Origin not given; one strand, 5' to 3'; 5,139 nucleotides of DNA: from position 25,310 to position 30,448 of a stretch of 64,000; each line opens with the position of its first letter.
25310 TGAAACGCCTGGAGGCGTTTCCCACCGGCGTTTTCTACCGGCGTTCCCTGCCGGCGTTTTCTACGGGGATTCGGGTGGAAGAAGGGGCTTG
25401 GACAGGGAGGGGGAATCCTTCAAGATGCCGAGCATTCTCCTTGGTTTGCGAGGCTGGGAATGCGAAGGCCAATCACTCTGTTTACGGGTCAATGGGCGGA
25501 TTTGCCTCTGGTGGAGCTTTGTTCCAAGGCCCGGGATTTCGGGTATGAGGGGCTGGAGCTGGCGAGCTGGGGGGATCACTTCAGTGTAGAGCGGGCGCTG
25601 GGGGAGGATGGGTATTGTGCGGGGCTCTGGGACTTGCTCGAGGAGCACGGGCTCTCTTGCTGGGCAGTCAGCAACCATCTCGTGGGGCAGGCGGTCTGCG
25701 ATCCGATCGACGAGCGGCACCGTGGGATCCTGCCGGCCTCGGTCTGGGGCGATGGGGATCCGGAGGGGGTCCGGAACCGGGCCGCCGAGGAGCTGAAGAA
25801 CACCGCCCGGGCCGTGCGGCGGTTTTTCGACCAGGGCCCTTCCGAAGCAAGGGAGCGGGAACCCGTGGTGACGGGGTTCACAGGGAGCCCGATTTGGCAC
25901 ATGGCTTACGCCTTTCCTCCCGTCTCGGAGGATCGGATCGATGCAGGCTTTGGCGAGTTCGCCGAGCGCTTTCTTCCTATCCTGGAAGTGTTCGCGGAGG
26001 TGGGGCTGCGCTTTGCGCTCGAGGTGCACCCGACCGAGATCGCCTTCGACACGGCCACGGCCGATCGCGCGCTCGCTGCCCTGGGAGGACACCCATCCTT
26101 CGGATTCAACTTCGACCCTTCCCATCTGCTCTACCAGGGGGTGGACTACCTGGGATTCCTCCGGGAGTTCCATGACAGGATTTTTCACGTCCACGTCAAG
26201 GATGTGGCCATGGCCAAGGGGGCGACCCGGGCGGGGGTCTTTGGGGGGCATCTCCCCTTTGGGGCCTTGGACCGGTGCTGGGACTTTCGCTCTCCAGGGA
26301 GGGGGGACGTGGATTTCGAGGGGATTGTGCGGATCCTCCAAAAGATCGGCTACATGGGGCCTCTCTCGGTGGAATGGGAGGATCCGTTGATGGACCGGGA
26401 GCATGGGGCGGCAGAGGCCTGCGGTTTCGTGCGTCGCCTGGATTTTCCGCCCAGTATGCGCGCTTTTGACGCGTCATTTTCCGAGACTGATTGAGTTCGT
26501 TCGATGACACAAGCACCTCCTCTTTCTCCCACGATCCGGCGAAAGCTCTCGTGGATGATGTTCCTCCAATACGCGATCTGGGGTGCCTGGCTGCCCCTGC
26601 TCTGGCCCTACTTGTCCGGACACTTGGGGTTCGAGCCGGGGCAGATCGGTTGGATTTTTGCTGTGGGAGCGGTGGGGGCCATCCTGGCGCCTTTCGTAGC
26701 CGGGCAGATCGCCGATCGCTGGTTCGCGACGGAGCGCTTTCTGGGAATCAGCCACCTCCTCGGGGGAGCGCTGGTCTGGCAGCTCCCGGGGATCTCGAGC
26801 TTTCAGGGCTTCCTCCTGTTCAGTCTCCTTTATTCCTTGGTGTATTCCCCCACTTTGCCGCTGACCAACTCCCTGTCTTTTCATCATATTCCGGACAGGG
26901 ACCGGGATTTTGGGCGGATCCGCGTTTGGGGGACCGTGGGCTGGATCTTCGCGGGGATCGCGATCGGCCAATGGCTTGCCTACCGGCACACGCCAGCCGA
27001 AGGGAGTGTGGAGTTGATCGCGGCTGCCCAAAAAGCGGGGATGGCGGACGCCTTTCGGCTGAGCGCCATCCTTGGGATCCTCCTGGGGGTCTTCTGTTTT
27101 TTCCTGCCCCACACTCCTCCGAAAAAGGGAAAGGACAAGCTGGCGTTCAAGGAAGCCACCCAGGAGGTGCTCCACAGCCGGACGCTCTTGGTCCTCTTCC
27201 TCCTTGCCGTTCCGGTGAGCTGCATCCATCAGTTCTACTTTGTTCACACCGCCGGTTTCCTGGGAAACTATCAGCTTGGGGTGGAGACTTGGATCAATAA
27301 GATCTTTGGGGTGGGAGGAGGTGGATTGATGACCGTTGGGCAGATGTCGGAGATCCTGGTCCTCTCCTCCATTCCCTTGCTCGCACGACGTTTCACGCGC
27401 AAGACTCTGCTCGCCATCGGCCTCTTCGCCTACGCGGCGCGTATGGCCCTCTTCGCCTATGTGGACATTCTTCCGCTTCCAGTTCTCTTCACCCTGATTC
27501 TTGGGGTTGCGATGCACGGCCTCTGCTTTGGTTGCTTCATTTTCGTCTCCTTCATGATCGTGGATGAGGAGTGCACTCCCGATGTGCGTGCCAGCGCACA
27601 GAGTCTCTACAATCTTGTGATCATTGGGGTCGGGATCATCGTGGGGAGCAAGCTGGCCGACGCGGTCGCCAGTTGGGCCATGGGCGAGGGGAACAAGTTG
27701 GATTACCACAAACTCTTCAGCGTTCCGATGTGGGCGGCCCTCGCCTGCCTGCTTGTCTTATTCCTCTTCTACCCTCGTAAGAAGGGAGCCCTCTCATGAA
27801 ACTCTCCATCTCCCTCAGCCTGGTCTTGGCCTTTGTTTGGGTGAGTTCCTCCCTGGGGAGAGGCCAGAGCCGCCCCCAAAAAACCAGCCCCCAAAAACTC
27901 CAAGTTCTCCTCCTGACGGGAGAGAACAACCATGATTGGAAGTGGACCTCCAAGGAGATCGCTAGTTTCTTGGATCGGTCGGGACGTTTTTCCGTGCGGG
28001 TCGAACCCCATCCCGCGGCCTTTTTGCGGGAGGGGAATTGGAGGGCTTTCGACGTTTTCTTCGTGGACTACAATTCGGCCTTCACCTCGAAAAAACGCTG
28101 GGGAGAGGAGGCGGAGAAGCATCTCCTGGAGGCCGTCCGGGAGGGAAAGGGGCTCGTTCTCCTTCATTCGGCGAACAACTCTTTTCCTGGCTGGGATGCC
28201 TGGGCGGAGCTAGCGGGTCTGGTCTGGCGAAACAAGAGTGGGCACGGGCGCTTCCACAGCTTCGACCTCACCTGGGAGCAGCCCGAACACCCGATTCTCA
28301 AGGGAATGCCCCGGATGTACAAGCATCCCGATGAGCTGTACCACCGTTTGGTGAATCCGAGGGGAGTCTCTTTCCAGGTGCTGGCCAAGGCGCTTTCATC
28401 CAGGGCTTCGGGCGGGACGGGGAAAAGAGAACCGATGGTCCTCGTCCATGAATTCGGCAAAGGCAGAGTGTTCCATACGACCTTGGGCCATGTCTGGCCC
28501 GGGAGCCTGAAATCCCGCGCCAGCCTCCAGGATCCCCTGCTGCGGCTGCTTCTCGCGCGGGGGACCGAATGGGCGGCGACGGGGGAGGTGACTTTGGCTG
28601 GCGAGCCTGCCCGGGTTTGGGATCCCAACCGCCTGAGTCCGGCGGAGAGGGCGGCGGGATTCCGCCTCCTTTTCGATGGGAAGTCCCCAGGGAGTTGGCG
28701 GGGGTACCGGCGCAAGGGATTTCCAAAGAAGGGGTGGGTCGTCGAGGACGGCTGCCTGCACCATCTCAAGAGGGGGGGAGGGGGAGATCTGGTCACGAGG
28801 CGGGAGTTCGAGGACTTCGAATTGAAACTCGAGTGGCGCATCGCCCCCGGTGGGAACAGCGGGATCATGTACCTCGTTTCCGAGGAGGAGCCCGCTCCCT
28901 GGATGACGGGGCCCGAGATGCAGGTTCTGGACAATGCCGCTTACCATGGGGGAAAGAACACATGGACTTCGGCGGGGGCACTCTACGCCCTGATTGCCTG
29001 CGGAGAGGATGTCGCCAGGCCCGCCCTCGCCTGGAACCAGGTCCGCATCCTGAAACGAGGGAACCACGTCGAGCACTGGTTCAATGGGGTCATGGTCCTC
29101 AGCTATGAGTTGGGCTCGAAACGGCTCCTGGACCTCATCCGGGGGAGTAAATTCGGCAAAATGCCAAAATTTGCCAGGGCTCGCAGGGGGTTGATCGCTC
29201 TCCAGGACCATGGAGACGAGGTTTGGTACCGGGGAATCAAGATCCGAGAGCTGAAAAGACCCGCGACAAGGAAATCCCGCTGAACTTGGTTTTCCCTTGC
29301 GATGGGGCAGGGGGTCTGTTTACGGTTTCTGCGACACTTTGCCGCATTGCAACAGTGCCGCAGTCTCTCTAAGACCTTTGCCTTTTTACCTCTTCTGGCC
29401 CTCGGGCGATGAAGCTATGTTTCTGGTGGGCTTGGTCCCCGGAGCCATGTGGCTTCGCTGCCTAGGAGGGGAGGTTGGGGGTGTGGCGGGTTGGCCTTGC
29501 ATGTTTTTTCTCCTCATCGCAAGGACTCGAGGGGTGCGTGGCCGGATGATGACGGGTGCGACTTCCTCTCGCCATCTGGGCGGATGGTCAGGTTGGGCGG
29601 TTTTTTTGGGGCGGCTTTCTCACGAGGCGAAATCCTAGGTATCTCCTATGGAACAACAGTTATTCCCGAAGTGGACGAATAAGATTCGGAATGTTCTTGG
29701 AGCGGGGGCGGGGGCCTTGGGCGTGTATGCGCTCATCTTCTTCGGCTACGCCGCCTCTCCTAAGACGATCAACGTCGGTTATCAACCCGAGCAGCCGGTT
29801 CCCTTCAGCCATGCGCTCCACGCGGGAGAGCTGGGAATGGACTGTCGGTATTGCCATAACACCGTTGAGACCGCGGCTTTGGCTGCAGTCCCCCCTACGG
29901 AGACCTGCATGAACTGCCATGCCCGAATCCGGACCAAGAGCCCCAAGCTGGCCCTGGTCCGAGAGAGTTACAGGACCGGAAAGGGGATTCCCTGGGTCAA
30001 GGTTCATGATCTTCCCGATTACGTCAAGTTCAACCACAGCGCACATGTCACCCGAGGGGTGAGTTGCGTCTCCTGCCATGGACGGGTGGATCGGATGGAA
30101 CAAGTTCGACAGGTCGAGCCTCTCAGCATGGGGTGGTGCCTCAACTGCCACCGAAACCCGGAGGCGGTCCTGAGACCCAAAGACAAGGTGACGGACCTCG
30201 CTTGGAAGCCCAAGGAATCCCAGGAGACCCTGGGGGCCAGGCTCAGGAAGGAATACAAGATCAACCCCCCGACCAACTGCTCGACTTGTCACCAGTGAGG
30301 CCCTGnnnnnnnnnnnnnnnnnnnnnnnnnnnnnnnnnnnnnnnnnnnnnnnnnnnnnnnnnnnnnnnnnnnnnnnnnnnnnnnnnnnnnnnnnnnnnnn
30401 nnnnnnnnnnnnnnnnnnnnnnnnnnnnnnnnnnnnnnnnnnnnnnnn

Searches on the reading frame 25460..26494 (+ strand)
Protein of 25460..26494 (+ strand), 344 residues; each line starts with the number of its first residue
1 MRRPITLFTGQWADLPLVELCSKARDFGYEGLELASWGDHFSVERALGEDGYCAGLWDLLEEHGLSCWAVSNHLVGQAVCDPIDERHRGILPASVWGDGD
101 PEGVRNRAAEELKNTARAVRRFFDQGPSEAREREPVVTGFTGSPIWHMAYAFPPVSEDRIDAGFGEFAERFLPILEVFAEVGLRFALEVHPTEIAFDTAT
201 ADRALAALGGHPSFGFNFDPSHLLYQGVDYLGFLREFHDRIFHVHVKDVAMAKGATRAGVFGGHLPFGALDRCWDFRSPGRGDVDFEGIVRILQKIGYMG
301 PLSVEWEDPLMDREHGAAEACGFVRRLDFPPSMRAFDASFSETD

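Call 37: search_protein_families(library=pfam, proteins=[window:25460-26494:+])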
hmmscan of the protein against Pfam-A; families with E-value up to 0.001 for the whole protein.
window:25460-26494:+ (344 aa): 1 family
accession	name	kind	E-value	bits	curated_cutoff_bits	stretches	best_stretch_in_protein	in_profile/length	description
PF01261.30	AP_endonuc_2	-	1.6e-31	110.3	31.1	1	23-326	3-248/249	Xylose isomerase-like TIM barrel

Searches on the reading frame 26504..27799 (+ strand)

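Call 37: search_protein_families(library=pfam, proteins=[window:26504-27799:+])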
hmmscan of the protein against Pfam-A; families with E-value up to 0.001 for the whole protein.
window:26504-27799:+ (431 aa): 4 families
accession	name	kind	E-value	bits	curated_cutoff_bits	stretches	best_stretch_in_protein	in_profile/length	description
PF03825.22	Nuc_H_symport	-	7.2e-88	295.7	25.9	1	12-423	4-395/400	Nucleoside H+ symporter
PF12832.13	MFS_1_like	-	8.3e-34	117.7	25.2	1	14-385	3-358/373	MFS_1 like family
PF07690.21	MFS_1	-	3.1e-22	79.4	33.4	1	16-381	2-346/347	Major Facilitator Superfamily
PF01306.25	LacY_symp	-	6.8e-06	25.6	24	1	17-152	14-156/413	LacY proton/sugar symporter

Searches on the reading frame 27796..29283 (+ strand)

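Call 37: search_protein_families(library=pfam, proteins=[window:27796-29283:+])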
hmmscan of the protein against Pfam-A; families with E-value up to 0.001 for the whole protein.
window:27796-29283:+ (495 aa): 2 families
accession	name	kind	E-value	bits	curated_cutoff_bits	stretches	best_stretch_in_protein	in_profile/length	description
PF06439.18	3keto-disac_hyd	-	3.7e-49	167.8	26.8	1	288-484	1-187/187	3-keto-disaccharide hydrolase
PF06283.17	ThuA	-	3.4e-26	93.2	33.4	1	37-260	2-209/209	Trehalose utilisation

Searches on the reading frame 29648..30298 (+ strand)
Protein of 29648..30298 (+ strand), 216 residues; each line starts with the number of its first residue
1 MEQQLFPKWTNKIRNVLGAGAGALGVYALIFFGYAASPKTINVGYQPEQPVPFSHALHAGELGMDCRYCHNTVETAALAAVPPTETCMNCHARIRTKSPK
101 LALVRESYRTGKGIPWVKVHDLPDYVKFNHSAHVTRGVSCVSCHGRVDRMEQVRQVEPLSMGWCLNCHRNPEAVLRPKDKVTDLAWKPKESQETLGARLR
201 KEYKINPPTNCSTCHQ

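Call 39: search_protein_families(library=pfam, proteins=[window:29648-30298:+])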
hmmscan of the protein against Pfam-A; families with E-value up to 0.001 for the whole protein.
window:29648-30298:+ (216 aa): 6 families
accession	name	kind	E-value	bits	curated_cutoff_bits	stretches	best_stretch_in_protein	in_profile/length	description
PF14522.11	Cytochrome_C7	-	5.1e-16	58.7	24.8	2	126-216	1-67/67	Cytochrome c7 and related cytochrome c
PF02085.21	Cytochrom_CIII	-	2.6e-12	47.4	22.9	2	125-215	20-101/101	Class III cytochrome C family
PF14537.11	Cytochrom_c3_2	-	6.5e-11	43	25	1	132-216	1-65/79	Cytochrome c3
PF22113.1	Mtrc-MtrF_II-IV_dom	-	4.1e-08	33.4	30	1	139-216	8-89/176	Outer membrane cytochrome MtrC/MtrF-like, domains II/IV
PF09699.15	Paired_CXXCH_1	-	5.6e-06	26.4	20.6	0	64-94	7-39/41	Doubled CXXCH motif (Paired_CXXCH_1)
PF02335.20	Cytochrom_C552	-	3.5e-05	23.4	24.1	1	123-195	230-307/438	Cytochrome c552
